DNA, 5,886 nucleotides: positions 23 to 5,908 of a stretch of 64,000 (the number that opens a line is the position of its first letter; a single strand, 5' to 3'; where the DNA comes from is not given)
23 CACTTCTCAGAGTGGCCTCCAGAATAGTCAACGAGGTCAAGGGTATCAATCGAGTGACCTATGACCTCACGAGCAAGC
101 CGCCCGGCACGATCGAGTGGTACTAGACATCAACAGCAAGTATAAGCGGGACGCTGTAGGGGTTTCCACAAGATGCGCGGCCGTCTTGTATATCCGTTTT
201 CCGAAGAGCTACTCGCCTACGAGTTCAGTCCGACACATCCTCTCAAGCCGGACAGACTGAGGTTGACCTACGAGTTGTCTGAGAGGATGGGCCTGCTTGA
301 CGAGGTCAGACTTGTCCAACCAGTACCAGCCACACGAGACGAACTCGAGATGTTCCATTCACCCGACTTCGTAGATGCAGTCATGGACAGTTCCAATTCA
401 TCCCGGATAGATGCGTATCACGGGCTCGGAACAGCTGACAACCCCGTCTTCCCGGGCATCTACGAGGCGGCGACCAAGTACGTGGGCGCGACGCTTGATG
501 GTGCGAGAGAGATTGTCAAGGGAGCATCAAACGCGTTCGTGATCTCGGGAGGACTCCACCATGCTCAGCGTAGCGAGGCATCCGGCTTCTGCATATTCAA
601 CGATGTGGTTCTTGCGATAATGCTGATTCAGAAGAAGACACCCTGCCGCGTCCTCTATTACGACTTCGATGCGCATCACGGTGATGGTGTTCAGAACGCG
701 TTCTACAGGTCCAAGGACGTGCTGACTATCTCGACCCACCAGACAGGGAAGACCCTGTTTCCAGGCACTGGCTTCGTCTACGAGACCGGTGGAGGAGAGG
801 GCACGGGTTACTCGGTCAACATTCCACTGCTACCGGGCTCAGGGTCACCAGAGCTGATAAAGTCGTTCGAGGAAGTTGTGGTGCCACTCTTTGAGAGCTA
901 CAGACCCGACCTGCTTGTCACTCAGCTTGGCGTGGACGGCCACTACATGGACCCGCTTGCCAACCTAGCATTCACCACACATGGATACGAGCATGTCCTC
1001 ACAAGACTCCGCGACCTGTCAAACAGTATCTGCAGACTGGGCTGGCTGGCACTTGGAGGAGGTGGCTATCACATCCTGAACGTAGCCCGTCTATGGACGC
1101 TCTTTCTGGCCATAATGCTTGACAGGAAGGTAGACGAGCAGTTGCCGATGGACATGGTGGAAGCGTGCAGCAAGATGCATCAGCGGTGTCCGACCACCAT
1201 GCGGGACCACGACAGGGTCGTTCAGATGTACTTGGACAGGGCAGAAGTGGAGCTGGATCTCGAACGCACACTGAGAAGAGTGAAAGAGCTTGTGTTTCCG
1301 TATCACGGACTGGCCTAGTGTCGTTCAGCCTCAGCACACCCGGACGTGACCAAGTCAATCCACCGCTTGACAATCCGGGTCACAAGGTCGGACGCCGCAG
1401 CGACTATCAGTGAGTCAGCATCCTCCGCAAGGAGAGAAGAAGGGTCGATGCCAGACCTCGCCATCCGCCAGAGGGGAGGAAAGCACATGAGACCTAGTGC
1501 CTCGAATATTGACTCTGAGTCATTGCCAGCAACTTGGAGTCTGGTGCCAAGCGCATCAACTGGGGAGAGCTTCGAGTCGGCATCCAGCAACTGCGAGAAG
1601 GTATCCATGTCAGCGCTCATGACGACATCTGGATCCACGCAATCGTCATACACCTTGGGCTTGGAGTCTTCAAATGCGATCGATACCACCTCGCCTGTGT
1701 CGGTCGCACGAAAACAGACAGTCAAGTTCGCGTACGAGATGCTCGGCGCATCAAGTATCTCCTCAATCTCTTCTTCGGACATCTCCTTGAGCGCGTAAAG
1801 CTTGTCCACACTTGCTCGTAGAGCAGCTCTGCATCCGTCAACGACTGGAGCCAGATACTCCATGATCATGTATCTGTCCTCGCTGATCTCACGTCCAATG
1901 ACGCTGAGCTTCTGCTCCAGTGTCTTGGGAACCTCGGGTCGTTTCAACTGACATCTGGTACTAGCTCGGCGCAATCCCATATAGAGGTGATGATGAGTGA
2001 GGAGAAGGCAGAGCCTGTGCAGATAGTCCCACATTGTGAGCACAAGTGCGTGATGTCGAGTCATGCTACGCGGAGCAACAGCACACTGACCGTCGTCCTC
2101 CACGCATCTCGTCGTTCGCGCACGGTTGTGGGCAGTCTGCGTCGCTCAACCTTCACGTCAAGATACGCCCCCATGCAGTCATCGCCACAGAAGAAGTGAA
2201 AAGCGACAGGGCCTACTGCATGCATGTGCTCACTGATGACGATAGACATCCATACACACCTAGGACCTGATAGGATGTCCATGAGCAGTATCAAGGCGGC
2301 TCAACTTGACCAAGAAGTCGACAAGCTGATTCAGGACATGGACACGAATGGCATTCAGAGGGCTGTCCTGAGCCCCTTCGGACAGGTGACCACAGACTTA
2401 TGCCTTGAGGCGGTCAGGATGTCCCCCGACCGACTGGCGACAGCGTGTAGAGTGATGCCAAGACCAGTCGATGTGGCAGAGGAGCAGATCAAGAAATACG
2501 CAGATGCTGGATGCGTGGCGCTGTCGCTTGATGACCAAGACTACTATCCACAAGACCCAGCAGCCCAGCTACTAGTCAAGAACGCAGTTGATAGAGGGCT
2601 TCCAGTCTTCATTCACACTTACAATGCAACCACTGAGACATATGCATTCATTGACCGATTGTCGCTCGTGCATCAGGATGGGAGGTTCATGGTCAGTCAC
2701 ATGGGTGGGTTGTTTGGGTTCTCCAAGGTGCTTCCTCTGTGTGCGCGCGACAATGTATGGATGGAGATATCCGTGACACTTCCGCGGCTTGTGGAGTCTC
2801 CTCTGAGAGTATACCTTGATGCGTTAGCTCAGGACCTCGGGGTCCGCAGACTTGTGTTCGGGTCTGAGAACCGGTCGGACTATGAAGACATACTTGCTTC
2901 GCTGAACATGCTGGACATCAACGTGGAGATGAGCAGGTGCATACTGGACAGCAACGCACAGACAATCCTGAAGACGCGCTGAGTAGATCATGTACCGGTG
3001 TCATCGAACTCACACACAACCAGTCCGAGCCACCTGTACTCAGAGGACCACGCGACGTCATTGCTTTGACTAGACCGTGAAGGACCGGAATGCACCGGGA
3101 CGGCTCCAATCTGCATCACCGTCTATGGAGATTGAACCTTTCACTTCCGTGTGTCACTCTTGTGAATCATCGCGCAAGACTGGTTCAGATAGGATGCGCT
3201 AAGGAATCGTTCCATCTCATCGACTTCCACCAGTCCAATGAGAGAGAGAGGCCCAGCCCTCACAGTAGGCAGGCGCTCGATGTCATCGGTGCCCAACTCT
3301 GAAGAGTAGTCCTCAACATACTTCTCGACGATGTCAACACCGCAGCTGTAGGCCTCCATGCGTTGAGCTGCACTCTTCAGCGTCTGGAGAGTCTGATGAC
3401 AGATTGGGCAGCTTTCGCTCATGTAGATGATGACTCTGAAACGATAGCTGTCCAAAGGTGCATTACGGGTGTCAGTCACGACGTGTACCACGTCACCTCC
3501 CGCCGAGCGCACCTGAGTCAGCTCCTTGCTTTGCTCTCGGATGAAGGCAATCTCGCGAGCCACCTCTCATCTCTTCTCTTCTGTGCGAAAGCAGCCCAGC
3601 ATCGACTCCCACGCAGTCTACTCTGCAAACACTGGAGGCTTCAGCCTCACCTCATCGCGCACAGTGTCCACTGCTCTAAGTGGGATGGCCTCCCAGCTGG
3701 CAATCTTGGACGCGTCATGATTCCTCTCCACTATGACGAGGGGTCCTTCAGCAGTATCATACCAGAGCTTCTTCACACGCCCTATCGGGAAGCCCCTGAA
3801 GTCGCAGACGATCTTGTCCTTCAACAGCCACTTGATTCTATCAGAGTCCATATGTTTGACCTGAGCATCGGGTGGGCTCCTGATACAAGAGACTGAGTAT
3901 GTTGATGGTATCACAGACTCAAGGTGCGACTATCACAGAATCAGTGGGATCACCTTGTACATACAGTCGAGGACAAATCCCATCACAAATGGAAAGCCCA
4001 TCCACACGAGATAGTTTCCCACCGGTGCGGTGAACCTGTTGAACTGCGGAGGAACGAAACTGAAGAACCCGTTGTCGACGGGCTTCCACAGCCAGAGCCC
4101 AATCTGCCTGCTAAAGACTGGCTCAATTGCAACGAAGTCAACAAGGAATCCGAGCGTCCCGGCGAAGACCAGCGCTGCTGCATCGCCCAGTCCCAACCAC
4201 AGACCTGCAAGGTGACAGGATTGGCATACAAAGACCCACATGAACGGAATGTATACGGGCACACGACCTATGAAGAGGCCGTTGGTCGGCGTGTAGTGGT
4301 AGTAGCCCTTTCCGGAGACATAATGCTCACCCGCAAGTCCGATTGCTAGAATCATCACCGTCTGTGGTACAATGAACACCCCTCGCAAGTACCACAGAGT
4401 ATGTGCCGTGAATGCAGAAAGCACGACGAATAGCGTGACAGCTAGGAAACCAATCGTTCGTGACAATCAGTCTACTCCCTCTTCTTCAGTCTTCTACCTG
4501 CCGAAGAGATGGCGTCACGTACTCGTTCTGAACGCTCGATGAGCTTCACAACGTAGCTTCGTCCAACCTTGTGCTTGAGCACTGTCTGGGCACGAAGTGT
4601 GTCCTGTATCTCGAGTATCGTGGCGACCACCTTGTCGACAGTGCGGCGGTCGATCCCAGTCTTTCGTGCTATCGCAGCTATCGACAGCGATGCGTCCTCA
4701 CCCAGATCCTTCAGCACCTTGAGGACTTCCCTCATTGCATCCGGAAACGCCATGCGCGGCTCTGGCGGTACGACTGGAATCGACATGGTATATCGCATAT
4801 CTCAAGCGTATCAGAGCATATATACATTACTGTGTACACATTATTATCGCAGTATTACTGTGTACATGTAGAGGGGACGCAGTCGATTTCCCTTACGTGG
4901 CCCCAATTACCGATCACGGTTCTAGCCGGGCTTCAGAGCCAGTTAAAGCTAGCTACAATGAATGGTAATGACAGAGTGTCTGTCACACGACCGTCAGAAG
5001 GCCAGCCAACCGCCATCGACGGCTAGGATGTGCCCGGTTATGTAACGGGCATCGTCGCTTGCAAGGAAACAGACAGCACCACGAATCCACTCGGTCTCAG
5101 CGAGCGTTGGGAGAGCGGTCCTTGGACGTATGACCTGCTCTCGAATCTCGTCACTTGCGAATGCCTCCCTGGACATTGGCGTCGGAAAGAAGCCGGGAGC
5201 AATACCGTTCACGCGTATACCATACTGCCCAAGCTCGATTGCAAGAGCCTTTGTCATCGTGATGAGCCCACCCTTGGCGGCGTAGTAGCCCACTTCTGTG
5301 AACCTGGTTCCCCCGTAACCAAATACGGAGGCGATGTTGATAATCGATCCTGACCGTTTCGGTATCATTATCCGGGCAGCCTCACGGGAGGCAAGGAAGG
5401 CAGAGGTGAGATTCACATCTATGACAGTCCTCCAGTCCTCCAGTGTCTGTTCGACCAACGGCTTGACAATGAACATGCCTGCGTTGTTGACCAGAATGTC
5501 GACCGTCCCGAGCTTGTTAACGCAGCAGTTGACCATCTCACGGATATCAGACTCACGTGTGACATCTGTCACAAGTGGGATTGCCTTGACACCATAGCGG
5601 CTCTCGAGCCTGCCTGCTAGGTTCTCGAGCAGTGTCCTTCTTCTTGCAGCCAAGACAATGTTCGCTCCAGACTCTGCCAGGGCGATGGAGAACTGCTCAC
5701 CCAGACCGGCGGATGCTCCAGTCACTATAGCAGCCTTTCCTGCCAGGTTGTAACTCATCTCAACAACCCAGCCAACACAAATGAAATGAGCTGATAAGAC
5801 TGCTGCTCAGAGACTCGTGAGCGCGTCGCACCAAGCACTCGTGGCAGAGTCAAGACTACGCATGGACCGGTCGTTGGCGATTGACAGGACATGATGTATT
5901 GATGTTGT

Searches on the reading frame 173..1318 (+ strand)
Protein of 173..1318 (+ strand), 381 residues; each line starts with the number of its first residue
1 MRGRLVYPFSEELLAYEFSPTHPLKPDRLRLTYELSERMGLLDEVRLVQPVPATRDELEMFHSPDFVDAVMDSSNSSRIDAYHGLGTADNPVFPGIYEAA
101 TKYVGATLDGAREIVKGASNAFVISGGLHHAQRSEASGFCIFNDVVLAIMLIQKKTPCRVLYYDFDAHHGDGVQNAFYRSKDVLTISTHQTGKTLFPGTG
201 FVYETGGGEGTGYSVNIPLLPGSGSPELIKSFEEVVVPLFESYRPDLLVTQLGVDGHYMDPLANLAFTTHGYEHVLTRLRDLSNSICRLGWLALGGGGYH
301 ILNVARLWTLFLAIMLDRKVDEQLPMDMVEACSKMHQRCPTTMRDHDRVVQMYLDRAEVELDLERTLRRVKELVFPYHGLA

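Call 69: search_protein_families(library=pfam, proteins=[window:173-1318:+], max_evalue=0.0001)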
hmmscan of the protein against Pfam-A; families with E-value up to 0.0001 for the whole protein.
window:173-1318:+ (381 aa): 1 family
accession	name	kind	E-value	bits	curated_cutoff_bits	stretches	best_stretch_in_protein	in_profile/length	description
PF00850.24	Hist_deacetyl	-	8.3e-89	298.3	27.9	1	22-314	1-297/298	Histone deacetylase domain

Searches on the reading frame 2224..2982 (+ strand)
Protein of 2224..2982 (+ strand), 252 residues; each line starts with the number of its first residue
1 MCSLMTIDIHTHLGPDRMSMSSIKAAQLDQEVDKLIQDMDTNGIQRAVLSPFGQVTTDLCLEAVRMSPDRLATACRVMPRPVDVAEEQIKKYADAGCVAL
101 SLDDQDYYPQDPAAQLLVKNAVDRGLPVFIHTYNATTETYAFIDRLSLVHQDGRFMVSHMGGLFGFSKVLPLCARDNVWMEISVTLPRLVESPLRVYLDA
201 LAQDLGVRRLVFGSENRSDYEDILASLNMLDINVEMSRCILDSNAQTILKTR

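Call 69: search_protein_families(library=pfam, proteins=[window:2224-2982:+], max_evalue=0.0001)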
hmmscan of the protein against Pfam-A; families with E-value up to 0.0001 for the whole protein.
window:2224-2982:+ (252 aa): 2 families
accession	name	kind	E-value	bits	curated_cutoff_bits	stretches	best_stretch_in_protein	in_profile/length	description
PF04909.20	Amidohydro_2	-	8.2e-16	59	26.4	1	7-215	1-246/289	Amidohydrolase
PF01026.27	TatD_DNase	-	2.7e-05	24.1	27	1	7-148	1-145/253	TatD related DNase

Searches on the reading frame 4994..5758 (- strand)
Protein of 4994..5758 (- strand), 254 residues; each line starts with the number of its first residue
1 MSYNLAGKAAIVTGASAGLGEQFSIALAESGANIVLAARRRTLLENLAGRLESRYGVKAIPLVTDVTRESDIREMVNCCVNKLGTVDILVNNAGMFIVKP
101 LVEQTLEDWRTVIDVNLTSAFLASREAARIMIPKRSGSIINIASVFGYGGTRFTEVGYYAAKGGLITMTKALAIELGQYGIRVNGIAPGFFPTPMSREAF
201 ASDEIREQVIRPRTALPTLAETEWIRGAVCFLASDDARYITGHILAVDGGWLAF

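Call 69: search_protein_families(library=pfam, proteins=[window:4994-5758:-], max_evalue=0.0001)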
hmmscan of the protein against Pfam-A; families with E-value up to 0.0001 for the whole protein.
window:4994-5758:- (254 aa): 4 families
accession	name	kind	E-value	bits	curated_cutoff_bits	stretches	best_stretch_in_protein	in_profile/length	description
PF13561.12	adh_short_C2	-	6.6e-59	199.8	27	1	14-251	1-235/236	Enoyl-(Acyl carrier protein) reductase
PF00106.31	adh_short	-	6e-54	182.9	26.6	1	8-201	1-192/195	short chain dehydrogenase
PF08659.16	KR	-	2e-10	41.3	22.6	1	11-118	4-114/180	KR domain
PF23441.1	SDR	-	8.5e-10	38.9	27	1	4-202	4-205/258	SDR-like rossmann domain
